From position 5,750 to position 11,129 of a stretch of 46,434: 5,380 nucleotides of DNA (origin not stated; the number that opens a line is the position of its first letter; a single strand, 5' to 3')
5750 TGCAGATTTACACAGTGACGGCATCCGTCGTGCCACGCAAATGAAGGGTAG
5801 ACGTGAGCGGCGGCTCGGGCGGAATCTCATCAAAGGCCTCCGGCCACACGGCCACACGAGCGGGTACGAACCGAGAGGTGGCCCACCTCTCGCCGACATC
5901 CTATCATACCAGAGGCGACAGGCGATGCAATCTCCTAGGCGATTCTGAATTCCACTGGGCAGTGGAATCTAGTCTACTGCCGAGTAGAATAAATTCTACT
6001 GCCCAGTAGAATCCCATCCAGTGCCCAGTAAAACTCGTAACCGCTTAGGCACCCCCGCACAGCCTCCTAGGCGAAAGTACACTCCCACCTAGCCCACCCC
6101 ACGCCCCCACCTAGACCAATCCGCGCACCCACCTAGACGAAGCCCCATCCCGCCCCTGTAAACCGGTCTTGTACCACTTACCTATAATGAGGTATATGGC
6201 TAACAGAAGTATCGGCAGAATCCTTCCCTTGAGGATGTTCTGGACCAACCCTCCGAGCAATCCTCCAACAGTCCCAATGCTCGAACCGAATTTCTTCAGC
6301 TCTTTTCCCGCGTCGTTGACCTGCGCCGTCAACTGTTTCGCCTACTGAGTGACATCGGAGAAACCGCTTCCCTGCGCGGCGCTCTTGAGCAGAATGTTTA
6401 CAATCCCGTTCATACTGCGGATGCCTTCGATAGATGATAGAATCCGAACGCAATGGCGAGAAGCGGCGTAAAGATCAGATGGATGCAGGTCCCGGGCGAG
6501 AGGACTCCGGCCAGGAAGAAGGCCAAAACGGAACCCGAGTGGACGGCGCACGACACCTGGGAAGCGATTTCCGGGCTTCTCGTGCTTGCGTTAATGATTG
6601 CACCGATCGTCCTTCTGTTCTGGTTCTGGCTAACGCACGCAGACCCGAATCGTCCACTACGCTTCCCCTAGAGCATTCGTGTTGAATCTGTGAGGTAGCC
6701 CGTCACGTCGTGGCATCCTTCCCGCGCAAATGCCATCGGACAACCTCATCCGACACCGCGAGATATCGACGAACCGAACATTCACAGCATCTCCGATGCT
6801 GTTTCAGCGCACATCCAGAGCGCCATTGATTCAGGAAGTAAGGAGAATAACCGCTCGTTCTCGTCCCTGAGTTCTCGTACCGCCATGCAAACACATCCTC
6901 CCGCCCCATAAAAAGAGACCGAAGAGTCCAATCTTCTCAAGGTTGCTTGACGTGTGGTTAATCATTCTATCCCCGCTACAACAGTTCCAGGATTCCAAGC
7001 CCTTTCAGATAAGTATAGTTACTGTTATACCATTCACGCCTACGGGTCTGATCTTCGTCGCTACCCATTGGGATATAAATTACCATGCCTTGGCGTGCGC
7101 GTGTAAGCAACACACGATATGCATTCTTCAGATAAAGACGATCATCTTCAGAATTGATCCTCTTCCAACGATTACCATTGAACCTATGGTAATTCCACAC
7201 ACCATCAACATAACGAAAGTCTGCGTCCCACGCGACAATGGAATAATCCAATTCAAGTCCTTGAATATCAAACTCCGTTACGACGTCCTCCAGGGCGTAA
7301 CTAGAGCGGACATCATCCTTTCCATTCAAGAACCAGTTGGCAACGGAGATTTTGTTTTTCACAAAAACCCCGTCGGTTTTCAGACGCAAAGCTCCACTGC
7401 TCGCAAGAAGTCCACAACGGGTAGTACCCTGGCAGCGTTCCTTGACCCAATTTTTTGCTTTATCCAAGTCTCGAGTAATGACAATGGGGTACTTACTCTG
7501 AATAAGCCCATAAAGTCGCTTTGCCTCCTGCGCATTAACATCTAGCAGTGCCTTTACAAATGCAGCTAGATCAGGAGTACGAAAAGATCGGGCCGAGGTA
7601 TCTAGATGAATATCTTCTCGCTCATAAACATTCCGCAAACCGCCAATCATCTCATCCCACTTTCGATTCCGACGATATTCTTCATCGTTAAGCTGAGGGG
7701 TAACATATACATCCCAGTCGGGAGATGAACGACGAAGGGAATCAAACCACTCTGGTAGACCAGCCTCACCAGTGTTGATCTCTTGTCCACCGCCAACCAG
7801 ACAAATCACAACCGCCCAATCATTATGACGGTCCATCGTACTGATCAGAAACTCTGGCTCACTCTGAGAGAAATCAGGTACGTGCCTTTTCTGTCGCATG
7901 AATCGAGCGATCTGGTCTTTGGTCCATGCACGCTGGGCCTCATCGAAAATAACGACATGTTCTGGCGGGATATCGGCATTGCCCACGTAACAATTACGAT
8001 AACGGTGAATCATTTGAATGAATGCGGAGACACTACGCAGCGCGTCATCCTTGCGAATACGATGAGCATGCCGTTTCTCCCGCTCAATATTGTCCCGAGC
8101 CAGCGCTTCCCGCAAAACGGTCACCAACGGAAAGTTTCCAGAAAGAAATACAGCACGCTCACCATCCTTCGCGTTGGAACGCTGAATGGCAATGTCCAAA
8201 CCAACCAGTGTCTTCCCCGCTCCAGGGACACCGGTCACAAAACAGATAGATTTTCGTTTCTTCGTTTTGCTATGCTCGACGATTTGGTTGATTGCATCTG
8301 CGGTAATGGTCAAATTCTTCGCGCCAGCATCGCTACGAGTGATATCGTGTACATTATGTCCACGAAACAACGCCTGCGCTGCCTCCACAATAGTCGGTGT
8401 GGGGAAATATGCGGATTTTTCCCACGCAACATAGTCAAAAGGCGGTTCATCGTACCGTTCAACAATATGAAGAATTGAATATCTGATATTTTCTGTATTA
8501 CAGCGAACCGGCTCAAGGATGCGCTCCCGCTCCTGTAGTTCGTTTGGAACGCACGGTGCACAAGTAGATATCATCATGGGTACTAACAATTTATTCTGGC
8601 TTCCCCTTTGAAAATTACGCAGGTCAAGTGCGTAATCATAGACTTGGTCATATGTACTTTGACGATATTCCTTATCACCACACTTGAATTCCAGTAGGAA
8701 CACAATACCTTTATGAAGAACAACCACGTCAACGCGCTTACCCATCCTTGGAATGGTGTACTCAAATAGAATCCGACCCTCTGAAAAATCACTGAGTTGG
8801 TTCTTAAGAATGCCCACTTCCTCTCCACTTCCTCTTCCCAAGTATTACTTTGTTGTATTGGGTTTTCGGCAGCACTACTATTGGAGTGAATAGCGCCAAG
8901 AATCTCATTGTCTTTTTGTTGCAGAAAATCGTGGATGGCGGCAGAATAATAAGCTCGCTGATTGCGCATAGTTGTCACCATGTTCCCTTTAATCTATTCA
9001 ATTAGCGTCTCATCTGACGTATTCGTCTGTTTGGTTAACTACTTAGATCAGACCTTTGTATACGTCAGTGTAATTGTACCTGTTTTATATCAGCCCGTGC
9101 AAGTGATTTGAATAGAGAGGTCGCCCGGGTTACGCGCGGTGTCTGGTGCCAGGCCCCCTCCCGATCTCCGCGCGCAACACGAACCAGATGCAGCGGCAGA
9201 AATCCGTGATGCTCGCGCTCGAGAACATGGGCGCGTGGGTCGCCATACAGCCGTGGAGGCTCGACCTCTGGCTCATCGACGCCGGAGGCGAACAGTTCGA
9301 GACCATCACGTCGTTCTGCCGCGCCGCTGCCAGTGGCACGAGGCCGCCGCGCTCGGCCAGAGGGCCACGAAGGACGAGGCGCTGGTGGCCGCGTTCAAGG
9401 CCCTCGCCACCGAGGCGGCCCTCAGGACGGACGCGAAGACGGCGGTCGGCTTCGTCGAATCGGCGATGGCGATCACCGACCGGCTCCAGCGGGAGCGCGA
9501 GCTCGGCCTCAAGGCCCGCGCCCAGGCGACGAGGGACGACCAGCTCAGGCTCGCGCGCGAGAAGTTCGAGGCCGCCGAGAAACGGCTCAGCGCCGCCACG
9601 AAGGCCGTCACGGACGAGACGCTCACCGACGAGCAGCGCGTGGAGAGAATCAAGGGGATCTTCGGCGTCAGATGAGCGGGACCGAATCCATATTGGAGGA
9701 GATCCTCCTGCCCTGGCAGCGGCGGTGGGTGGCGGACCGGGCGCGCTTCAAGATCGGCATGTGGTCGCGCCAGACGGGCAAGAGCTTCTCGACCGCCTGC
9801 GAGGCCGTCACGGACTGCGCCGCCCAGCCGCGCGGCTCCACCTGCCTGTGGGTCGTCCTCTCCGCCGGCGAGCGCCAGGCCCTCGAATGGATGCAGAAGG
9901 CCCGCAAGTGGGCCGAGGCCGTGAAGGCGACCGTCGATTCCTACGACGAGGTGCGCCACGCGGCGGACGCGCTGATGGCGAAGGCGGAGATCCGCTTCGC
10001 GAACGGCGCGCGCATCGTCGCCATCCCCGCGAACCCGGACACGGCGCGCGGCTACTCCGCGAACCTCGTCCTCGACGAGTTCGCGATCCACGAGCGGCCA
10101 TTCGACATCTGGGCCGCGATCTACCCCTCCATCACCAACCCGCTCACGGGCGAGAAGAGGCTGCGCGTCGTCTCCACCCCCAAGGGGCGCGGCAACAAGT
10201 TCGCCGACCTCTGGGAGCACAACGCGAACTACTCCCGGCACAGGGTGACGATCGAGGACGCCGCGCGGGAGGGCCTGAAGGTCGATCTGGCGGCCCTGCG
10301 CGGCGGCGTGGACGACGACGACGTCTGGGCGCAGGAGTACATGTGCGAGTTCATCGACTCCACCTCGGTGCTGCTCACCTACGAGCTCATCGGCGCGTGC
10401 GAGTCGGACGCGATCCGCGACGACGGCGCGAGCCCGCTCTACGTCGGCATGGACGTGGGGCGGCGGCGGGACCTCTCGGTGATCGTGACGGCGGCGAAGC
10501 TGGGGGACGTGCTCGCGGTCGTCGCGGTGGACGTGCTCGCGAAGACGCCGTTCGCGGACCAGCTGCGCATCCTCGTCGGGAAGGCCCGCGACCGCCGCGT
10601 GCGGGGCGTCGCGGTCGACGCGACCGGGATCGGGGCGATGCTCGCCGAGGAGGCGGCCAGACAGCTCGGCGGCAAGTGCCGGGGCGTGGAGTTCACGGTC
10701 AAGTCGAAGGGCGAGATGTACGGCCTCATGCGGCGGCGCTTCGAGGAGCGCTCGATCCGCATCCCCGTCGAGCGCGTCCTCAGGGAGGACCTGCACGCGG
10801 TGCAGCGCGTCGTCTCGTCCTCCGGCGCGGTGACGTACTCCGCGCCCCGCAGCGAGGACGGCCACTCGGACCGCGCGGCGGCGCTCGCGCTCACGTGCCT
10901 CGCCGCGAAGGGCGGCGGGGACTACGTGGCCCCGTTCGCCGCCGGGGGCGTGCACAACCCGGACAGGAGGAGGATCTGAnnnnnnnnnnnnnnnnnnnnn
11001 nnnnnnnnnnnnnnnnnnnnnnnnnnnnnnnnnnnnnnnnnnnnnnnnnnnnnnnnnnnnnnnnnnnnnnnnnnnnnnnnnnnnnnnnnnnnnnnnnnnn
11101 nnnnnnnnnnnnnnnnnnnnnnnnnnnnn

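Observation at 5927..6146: Ten consecutive 22-bp units in strict phase at the island edge, from two repeat families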

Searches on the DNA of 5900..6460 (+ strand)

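Call 48: search_dna_similar(query=window:5900-6460:+, collection=phages, mode=distant, max_evalue=1)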
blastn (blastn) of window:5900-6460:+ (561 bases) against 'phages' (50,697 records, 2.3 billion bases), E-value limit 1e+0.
No match.

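Call 49: search_dna_similar(query=window:5900-6460:+, collection=plasmids, mode=distant, max_evalue=1)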
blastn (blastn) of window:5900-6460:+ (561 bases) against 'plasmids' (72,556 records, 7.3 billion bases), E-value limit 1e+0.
Records with a match: 1; places in all: 1; records where one place covers at least 80% of the query: 0.
Best place of each record, by identity: 80-90% 1.
By first word of the organism name: Corynebacterium 1.
By predicted mobility (MOB-suite, as given by PLSDB): conjugative 1.
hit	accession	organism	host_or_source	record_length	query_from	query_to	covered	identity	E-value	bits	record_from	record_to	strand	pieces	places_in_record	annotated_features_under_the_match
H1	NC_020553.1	Corynebacterium callunae DSM 20147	-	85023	410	442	6%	87.9%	5e-1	43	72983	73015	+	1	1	mobF: MobF family relaxase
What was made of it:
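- Tried and rejected: BLAST against phages and plasmids found nothing (calls 48, 49).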

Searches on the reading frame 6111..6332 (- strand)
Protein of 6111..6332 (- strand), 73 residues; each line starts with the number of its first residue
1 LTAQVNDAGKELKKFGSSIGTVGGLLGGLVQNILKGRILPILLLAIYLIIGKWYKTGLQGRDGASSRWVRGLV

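Call 12: search_protein_families(library=pfam, proteins=[window:6111-6332:-], max_evalue=0.01)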
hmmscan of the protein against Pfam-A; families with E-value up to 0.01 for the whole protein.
window:6111-6332:- (73 aa): 0 families

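Call 45: find_encoding_contigs(protein=window:6111-6332:-, flank=10000, max_places=10)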
Protein window:6111-6332:- (73 aa): 1 contig read that carries it; 1 place shown.
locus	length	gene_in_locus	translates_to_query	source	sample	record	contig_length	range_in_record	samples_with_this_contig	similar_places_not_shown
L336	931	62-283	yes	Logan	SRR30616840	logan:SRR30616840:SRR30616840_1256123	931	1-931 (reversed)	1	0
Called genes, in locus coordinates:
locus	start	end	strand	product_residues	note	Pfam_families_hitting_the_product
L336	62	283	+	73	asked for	-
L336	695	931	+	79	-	?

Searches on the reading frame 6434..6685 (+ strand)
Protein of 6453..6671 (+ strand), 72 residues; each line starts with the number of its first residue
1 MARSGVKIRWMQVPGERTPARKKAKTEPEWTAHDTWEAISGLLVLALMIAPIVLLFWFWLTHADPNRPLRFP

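Call 28: search_protein_families(library=pfam, proteins=[window:6453-6671:+], max_evalue=0.01)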
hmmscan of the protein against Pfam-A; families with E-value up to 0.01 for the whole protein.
window:6453-6671:+ (72 aa): 0 families

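Call 44: find_encoding_contigs(protein=window:6453-6671:+, flank=10000, max_places=10)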
Protein window:6453-6671:+ (72 aa): no gene with exactly this product is on record in the collection.

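Call 91: search_protein_families(library=phrogs, proteins=[window:6453-6671:+, window:6434-6685:+], max_evalue=0.05)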
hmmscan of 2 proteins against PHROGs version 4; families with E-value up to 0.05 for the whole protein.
window:6453-6671:+ (72 aa): 1 family
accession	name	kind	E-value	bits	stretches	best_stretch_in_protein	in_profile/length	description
phrog_20717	-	unknown function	0.0093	16.3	1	7-62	6-56/357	-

window:6434-6685:+ (83 aa): 0 families

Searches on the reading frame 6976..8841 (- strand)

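Call 12: search_protein_families(library=pfam, proteins=[window:6976-8841:-], max_evalue=0.01)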
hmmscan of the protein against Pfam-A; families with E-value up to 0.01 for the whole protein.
window:6976-8841:- (621 aa): 7 families
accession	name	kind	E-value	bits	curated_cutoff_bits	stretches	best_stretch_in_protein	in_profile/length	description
PF09848.15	SLFN-g3_helicase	-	8.9e-82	275.6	24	1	197-591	1-353/354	Schlafen group 3, DNA/RNA helicase domain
PF05707.18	Zot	-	0.00015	21.7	20.3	1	198-346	1-123/197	Zonular occludens toxin (Zot)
PF13191.12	AAA_16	-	0.00019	22.4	32.6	1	194-306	21-145/167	AAA ATPase domain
PF04851.21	ResIII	-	0.0002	21.8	22.5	1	182-308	10-140/164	Type III restriction enzyme, res subunit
PF13401.12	AAA_22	-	0.00045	21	27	1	195-314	3-104/130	AAA domain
PF13604.12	AAA_30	-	0.0033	17.6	27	1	194-315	15-109/191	AAA domain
PF02562.22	PhoH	-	0.0056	16.6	27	0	185-233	8-55/205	PhoH-like protein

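Call 82: search_protein_families(library=phrogs, proteins=[window:6976-8841:-], max_evalue=0.001)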
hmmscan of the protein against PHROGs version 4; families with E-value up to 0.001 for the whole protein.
window:6976-8841:- (621 aa): 1 family
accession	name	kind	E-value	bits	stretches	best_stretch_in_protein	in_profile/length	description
phrog_197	-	moron, auxiliary metabolic gene and host takeover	0.00044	20.8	1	191-313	20-114/486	Zot-like toxin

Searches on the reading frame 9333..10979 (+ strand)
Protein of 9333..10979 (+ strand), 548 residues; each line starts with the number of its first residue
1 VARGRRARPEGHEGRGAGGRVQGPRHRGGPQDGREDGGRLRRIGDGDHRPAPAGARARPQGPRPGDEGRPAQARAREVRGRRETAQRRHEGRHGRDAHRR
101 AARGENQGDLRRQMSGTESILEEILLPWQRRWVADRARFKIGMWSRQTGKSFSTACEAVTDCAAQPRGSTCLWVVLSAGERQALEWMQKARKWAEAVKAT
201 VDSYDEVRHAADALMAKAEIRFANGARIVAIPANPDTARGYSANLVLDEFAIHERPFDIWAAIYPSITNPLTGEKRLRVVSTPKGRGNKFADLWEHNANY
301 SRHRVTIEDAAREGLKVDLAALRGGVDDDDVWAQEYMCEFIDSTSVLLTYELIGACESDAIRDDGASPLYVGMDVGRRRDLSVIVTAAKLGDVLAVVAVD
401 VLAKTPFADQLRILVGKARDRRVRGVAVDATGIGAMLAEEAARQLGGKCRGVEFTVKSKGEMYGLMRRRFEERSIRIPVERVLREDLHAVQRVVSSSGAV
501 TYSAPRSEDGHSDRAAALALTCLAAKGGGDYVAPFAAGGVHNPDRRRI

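Call 12: search_protein_families(library=pfam, proteins=[window:9333-10979:+], max_evalue=0.01)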
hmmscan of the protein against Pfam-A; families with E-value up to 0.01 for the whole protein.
window:9333-10979:+ (548 aa): 2 families
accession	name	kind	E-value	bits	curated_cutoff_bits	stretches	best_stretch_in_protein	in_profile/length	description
PF03237.21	Terminase_6N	-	3e-15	56.9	22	1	142-352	2-212/215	Terminase large subunit, T4likevirus-type, N-terminal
PF17289.8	Terminase_6C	-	4e-07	30.6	22.6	1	371-519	1-149/155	Terminase RNaseH-like domain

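Call 47: search_protein_families(library=phrogs, proteins=[window:9333-10979:+], max_evalue=0.01)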
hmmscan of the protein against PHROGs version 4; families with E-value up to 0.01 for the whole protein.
window:9333-10979:+ (548 aa): 10 families
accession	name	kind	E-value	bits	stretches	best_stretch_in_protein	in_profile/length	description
phrog_5909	-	head and packaging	2.5e-47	162.4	1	276-524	2-267/285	terminase large subunit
phrog_2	-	head and packaging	7.2e-43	148.4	1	110-523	244-590/807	terminase large subunit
phrog_7579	-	head and packaging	5.7e-20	72.6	1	127-356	7-229/239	terminase large subunit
phrog_5713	-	head and packaging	1.3e-13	52.1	1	406-527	5-127/143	terminase large subunit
phrog_9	-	head and packaging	4e-11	43.5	2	124-266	201-344/812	terminase large subunit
phrog_3746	-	head and packaging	1.7e-10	41.5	1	113-257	132-265/374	terminase large subunit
phrog_36964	-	head and packaging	4.1e-09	36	1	216-303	490-577/890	terminase large subunit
phrog_22646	-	unknown function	1.9e-07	31.5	1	124-292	36-195/374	-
phrog_6910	-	unknown function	0.0047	17.7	0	167-249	25-96/125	-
phrog_15503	-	unknown function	0.0059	17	1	132-251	80-193/245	-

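Call 77: find_related_loci(query=window:9333-10979:+, collection=viral_contigs, flank=10000)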
Query window:9333-10979:+ (548 aa) in viral_contigs; peptide patterns used: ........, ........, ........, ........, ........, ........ (x = any residue, [..] = any of these).
37 stretches matched a pattern; 33 encode a relative of the query (tblastn E <= 1e-3); 33 distinct loci.
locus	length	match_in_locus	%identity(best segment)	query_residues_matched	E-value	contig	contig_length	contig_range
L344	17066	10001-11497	68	13-514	0e+0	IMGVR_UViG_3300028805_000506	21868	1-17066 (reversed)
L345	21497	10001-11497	68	13-514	0e+0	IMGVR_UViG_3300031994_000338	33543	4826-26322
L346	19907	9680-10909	59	102-516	2e-153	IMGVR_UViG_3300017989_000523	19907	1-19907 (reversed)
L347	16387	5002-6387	54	44-514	5e-145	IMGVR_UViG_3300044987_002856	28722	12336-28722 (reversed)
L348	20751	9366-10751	54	44-514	5e-145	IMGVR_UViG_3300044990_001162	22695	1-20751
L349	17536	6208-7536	51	53-514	2e-140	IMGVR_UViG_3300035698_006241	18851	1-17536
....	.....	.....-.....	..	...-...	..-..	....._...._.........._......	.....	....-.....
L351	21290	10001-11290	40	113-516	1e-86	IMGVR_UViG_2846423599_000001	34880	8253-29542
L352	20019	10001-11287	40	114-516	9e-87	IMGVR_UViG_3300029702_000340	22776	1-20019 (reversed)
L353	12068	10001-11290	40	113-516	1e-86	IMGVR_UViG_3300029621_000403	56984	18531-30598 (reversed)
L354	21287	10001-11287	40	114-516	9e-87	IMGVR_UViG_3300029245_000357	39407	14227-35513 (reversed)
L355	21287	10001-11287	40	114-516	2e-86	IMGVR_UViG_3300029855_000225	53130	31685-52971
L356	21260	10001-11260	39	123-516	1e-84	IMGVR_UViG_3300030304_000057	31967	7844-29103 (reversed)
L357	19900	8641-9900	39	123-516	1e-84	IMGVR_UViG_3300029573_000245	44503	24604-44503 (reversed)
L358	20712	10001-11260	39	123-516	1e-84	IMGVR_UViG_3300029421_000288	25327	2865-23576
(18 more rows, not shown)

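Call 80: search_protein_families(library=pfam, proteins=[L345:483-2570:-, L345:2574-2864:-, L345:2910-3302:+, L345:5199-5867:-, L345:8464-9087:+, L345:9741-10307:+, L346:904-1638:-, L346:2059-3204:-, L346:3229-5787:-, L346:9144-9719:+], max_evalue=0.001)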
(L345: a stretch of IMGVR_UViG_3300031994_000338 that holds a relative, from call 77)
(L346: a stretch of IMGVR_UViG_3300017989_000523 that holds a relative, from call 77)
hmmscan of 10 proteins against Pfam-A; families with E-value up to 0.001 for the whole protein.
L345:483-2570:- (695 aa): 0 families

L345:2574-2864:- (96 aa): 0 families

L345:2910-3302:+ (130 aa): 0 families

L345:5199-5867:- (222 aa): 1 family
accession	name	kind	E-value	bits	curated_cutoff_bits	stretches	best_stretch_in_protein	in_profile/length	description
PF02384.22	N6_Mtase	-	3.5e-05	23.7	20.4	1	86-172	4-87/311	N-6 DNA Methylase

L345:8464-9087:+ (207 aa): 0 families

L345:9741-10307:+ (188 aa): 0 families

L346:904-1638:- (244 aa): 1 family
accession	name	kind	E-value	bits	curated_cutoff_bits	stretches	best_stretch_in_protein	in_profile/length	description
PF11363.13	DUF3164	-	4.2e-40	137.9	23.7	1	49-242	3-193/194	Protein of unknown function (DUF3164)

L346:2059-3204:- (381 aa): 2 families
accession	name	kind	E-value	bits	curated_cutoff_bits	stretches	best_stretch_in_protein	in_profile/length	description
PF13401.12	AAA_22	-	1.9e-15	57.7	27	1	142-264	3-127/130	AAA domain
PF05621.17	TniB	-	1.7e-07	31.3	22.4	1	145-269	36-171/189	Bacterial TniB protein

L346:3229-5787:- (852 aa): 0 families

L346:9144-9719:+ (191 aa): 0 families

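Call 82: search_protein_families(library=phrogs, proteins=[L346:3229-5787:-, L346:2059-3204:-, L345:483-2570:-], max_evalue=0.001)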
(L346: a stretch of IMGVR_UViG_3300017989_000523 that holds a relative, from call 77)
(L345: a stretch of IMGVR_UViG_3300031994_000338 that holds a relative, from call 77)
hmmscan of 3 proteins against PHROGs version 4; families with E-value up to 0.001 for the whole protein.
L346:3229-5787:- (852 aa): 1 family
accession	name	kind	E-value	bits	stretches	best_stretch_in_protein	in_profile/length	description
phrog_310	-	integration and excision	6e-08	32.9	1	150-381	81-291/696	transposase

L346:2059-3204:- (381 aa): 2 families
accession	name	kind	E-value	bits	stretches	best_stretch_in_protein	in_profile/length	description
phrog_296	-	integration and excision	2.3e-36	126.7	1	62-307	239-469/626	DNA transposition protein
phrog_7998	-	unknown function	3.1e-05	24.3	1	136-231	32-133/339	-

L345:483-2570:- (695 aa): 1 family
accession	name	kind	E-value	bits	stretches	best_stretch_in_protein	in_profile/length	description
phrog_310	-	integration and excision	4.1e-06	26.9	0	403-630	422-596/696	transposase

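Call 96: search_protein_families(library=phrogs, proteins=[L349:112-891:-, L349:893-1738:-, L349:2190-3041:-, L349:2132-2644:-, L349:3188-3580:+, L349:3581-4150:+, L349:4157-4516:+, L349:4764-5030:+, L349:5189-5587:+, L349:5840-6358:+], max_evalue=0.001)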
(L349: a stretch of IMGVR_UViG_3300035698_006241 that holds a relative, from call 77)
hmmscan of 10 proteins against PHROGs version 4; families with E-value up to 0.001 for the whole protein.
L349:112-891:- (259 aa): 1 family
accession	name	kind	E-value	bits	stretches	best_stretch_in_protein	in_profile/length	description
phrog_310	-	integration and excision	1.6e-06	28.3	1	55-241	150-313/696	transposase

L349:893-1738:- (281 aa): 0 families

L349:2190-3041:- (283 aa): 0 families

L349:2132-2644:- (170 aa): 0 families

L349:3188-3580:+ (130 aa): 0 families

L349:3581-4150:+ (189 aa): 0 families

L349:4157-4516:+ (119 aa): 0 families

L349:4764-5030:+ (88 aa): 0 families

L349:5189-5587:+ (132 aa): 0 families

L349:5840-6358:+ (172 aa): 0 families
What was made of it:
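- On MuA/TnsB-type transposon end: A transposase is present in relatives L345, L346 and L349, and the MuB-like ATPase in L346 (calls 80, 82, 96).
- The phage lineage next door is transposable (calls 80, 82, 96).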

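Call 98: search_protein_families(library=pfam, proteins=[L349:3188-3580:+, L349:3581-4150:+, L349:4157-4516:+, L349:2190-3041:-, L349:2657-2920:-, L349:893-1738:-, L349:4764-5030:+, L349:5189-5587:+, L349:3566-3865:-, L349:2132-2644:-], max_evalue=0.05)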
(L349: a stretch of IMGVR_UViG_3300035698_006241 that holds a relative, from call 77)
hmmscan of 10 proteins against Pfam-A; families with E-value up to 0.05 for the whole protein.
L349:3188-3580:+ (130 aa): 2 families
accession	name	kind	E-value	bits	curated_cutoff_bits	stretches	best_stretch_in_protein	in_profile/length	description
PF13560.12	HTH_31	-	0.0056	17.4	27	1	6-53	5-53/64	Helix-turn-helix domain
PF24567.1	ANKLE2_3rd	-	0.04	15.1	27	0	85-127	57-94/101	ANKLE2 third alpha/beta domain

L349:3581-4150:+ (189 aa): 0 families

L349:4157-4516:+ (119 aa): 0 families

L349:2190-3041:- (283 aa): 0 families

L349:2657-2920:- (87 aa): 0 families

L349:893-1738:- (281 aa): 0 families

L349:4764-5030:+ (88 aa): 0 families

L349:5189-5587:+ (132 aa): 7 families
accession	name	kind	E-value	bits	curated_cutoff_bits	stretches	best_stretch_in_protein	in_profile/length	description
PF16331.10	TolA_bind_tri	-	0.0013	19.2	30.1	1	82-130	4-55/76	TolA binding protein trimerisation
PF05929.16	Phage_GPO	-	0.0097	16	33.6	1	67-126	167-226/268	Phage capsid scaffolding protein (GPO) serine peptidase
PF16526.10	CLZ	-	0.02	15.7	26.7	0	82-123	20-61/71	C-terminal leucine zipper domain of cyclic nucleotide-gated channels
PF01442.23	Apolipoprotein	-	0.033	14.3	90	1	56-112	128-181/190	Apolipoprotein A1/A4/E domain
PF25450.1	Rab11-FIP3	-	0.035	14.8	31.9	1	55-125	16-86/125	Rab11-FIP3-like domain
PF07889.17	DUF1664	-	0.035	14.6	34.6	0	54-123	49-117/124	Protein of unknown function (DUF1664)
PF00700.27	Flagellin_C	-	0.047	14.4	23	0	64-127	27-86/86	Bacterial flagellin C-terminal helical region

L349:3566-3865:- (99 aa): 0 families

L349:2132-2644:- (170 aa): 1 family
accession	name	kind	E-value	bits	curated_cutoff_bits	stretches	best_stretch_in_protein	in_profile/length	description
PF14791.11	DNA_pol_B_thumb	-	0.0013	19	25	1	141-169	34-62/63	DNA polymerase beta thumb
